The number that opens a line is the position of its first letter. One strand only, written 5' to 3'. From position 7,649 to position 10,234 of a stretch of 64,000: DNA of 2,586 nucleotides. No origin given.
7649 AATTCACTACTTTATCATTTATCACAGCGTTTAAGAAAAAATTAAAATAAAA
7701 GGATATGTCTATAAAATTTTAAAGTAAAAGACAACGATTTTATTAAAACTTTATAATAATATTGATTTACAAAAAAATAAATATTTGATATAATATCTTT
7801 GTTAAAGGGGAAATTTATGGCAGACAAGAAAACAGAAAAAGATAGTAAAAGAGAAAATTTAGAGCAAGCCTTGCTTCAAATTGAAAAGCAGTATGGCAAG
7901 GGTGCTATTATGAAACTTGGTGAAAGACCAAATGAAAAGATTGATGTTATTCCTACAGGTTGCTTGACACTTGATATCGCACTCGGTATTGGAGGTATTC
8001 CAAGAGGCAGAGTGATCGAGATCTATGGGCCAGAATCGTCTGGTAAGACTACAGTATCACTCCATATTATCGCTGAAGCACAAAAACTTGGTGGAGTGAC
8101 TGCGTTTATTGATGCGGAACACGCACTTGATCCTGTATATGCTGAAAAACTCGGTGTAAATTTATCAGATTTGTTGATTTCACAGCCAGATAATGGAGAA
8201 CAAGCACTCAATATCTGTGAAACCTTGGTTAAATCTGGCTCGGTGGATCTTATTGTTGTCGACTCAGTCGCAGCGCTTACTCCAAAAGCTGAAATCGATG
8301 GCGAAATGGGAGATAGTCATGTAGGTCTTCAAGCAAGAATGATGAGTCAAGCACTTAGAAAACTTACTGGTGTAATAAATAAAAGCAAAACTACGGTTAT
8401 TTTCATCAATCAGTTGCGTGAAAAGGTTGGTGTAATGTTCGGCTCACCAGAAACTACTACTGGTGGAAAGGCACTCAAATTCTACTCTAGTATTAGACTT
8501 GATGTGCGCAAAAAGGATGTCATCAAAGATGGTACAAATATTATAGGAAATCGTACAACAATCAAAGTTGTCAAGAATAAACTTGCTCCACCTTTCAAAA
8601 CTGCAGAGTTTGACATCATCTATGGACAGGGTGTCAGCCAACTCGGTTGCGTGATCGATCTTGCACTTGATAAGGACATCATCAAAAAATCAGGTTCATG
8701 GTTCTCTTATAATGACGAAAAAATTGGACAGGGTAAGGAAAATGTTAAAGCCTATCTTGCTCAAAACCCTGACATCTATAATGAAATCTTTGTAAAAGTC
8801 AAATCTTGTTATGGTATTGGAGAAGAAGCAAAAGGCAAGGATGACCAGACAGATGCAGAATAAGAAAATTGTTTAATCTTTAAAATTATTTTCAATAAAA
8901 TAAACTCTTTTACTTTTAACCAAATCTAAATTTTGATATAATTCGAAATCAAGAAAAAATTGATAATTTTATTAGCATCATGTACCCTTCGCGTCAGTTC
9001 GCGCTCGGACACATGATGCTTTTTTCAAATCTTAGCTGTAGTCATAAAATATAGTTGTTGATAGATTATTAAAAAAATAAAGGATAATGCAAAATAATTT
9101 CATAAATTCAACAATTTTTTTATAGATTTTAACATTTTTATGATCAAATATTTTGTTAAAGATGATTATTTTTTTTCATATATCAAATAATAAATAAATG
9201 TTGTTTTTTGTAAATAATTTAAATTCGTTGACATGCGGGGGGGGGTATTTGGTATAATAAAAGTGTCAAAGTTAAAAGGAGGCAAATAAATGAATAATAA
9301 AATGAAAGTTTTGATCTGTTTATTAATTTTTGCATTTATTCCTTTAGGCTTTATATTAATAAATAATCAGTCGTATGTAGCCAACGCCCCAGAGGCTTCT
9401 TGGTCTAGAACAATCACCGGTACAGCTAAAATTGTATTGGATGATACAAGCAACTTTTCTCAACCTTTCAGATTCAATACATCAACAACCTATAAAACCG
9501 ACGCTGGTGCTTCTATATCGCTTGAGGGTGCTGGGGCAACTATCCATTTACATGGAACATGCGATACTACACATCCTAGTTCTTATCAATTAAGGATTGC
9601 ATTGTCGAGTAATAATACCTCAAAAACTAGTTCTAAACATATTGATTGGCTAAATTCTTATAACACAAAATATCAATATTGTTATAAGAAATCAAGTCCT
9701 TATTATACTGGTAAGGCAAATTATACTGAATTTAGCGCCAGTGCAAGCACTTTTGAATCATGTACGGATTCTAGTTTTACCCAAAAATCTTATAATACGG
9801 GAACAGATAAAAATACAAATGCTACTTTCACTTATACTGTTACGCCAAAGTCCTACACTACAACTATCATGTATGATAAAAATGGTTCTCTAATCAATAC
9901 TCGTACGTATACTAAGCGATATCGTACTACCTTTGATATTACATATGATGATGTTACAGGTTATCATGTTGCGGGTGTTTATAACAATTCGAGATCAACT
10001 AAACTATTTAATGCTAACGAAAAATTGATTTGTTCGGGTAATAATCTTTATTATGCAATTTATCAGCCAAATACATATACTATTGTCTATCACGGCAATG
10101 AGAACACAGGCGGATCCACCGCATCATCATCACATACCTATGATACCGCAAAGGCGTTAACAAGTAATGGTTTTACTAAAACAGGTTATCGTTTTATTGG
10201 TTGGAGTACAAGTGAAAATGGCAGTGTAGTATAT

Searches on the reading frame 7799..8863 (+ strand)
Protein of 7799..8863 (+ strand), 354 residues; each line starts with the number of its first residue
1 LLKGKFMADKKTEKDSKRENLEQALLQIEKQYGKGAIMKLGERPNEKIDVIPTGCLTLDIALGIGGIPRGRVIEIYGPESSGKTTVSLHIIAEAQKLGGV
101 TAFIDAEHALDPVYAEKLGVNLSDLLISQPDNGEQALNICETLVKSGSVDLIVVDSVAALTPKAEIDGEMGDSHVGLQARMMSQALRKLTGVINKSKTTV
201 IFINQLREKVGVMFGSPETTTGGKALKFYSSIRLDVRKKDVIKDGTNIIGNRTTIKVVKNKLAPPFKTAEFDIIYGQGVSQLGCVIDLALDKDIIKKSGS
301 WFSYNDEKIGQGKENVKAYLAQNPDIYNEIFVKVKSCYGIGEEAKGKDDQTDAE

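Call 6: search_protein_families(library=pfam, proteins=[window:7799-8863:+])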
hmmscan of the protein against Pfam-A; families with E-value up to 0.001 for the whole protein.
window:7799-8863:+ (354 aa): 7 families
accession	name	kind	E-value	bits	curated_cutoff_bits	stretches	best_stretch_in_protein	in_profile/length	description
PF00154.27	RecA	-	2.9e-141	469.9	27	1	20-280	2-262/262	recA bacterial DNA recombination protein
PF21096.2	RecA_C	-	4e-25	88.2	27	1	283-336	1-54/57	RecA C-terminal domain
PF06745.19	ATPase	-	2.1e-09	37.5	26.6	1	51-124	1-76/231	KaiC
PF08423.17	Rad51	-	8.1e-09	35.5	22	1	50-239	7-212/244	Rad51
PF13481.12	AAA_25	-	0.00018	21.6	27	0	65-94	28-57/195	AAA domain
PF13479.12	AAA_24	-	0.0003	21.1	27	1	71-204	3-128/195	AAA domain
PF01637.24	ATPase_2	-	0.00033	21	33.2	1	71-197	21-109/225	ATPase domain predominantly from Archaea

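Call 44: find_homologous_proteins(query=window:7799-8860:+)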
Query window:7799-8860:+ (354 aa): 8000 proteins with E <= 0.001 among 8000 candidates; the best 120 are listed.
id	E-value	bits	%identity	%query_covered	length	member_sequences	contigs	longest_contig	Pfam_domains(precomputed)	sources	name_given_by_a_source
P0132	3.2e-223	758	100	98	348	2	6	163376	PF06745.20,PF08423.18,PF00154.28,PF21096.3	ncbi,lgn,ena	-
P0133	1.6e-222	756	98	100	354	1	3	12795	PF06745.20,PF08423.18,PF00154.28,PF21096.3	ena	-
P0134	2.7e-220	748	97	100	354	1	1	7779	PF06745.20,PF08423.18,PF00154.28,PF21096.3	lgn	-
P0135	2.6e-219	745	98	98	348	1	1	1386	PF06745.20,PF08423.18,PF00154.28,PF21096.3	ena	-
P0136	9.1e-219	743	98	98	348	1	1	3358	PF06745.20,PF08423.18,PF00154.28,PF21096.3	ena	-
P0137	1.9e-218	742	97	100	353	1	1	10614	PF06745.20,PF08423.18,PF00154.28,PF21096.3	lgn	-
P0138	1.9e-218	742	98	98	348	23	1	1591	PF06745.20,PF08423.18,PF00154.28,PF21096.3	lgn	-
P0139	2.3e-218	742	98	98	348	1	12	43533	PF06745.20,PF08423.18,PF00154.28,PF21096.3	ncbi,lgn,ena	-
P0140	3.2e-218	742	98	98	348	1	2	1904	PF06745.20,PF08423.18,PF00154.28,PF21096.3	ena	-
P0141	1.0e-217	740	98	98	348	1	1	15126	PF06745.20,PF08423.18,PF00154.28,PF21096.3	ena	-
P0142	6.6e-217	737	97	98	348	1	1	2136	PF06745.20,PF08423.18,PF00154.28,PF21096.3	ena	-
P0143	1.2e-216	736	97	98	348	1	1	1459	PF06745.20,PF08423.18,PF00154.28,PF21096.3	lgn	-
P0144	1.3e-216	736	97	98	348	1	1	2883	PF06745.20,PF08423.18,PF00154.28,PF21096.3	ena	-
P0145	2.6e-216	735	98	98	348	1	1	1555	PF06745.20,PF08423.18,PF00154.28,PF21096.3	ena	-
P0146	1.1e-215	733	97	98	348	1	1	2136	PF06745.20,PF08423.18,PF00154.28,PF21096.3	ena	-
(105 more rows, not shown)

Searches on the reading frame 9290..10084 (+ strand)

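Call 43: search_protein_families(library=pfam, proteins=[window:9290-10084:+], max_evalue=5)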
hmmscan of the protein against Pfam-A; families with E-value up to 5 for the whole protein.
window:9290-10084:+ (265 aa): 2 families
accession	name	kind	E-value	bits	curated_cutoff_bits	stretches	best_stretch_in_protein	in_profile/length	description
PF16111.11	DUF4829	-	0.26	12.5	25.5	1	154-223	22-90/119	Domain of unknown function (DUF4829)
PF00954.25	S_locus_glycop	-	0.27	12.2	24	1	155-233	11-92/111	S-locus glycoprotein domain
